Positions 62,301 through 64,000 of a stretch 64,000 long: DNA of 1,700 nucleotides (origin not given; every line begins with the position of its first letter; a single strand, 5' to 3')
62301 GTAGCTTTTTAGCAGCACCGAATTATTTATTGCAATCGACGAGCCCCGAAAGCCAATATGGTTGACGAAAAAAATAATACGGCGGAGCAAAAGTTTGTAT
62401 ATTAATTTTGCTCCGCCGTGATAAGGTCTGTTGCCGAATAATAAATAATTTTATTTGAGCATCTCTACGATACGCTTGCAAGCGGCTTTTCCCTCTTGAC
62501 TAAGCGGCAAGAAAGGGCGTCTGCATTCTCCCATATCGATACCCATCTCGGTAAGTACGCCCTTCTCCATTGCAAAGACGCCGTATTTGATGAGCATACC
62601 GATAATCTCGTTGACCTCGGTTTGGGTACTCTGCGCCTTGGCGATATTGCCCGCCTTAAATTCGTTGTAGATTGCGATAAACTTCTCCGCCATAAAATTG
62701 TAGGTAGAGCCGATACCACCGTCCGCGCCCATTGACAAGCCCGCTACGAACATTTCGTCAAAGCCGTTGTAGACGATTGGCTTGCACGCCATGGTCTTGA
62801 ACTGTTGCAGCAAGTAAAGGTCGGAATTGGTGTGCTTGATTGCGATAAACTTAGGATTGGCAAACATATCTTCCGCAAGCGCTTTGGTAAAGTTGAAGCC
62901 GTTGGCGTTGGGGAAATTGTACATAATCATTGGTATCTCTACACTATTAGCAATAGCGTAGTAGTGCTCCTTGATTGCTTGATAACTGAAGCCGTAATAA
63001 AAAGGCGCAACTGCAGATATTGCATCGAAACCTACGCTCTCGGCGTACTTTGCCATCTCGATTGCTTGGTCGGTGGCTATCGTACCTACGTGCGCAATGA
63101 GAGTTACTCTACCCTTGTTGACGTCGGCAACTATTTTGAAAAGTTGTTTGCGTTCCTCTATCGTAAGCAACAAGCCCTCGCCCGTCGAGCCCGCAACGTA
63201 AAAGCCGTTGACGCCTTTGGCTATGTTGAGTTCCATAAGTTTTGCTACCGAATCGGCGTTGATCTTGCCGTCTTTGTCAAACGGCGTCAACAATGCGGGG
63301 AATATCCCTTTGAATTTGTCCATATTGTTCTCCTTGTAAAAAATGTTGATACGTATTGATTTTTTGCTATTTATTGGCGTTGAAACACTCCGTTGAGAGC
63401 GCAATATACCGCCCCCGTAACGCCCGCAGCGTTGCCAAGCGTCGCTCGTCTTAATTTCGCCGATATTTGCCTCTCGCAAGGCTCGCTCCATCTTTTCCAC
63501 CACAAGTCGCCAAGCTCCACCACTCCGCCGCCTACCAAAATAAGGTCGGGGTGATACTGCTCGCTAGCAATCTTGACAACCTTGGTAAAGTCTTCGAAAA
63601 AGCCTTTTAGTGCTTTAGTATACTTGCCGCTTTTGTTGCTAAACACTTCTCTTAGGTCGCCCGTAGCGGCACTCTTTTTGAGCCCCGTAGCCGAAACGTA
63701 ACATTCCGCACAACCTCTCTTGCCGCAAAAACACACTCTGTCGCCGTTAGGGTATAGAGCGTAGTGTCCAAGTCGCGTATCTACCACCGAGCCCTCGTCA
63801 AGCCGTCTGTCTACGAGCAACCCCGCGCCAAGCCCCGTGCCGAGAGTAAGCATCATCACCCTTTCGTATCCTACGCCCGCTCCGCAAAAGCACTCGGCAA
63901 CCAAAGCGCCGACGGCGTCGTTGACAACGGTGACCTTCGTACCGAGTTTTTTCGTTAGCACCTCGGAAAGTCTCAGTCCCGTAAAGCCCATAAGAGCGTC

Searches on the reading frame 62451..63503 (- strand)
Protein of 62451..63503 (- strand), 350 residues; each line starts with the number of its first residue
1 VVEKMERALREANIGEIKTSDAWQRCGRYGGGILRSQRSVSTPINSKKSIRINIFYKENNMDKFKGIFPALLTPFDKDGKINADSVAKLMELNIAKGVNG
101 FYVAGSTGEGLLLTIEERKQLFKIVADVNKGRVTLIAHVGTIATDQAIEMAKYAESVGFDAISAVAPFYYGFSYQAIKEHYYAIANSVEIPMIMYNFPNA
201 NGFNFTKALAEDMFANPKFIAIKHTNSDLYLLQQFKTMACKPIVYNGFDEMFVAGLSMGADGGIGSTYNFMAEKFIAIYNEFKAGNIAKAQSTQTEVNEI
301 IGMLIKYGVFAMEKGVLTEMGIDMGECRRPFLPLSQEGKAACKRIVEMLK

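Call 11: search_protein_families(library=pfam, proteins=[window:62451-63503:-])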
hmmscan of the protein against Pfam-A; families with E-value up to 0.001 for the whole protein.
window:62451-63503:- (350 aa): 1 family
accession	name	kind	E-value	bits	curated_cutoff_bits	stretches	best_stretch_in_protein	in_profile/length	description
PF00701.28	DHDPS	-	1.2e-78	264.2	22.1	1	63-347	1-287/289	Dihydrodipicolinate synthetase family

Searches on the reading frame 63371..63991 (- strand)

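Call 11: search_protein_families(library=pfam, proteins=[window:63371-63991:-])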
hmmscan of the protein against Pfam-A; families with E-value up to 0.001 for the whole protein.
window:63371-63991:- (206 aa): 1 family
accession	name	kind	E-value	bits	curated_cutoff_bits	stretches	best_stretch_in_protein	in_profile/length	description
PF00480.26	ROK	-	4.2e-26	92.6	22.9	1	8-198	88-291/294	ROK family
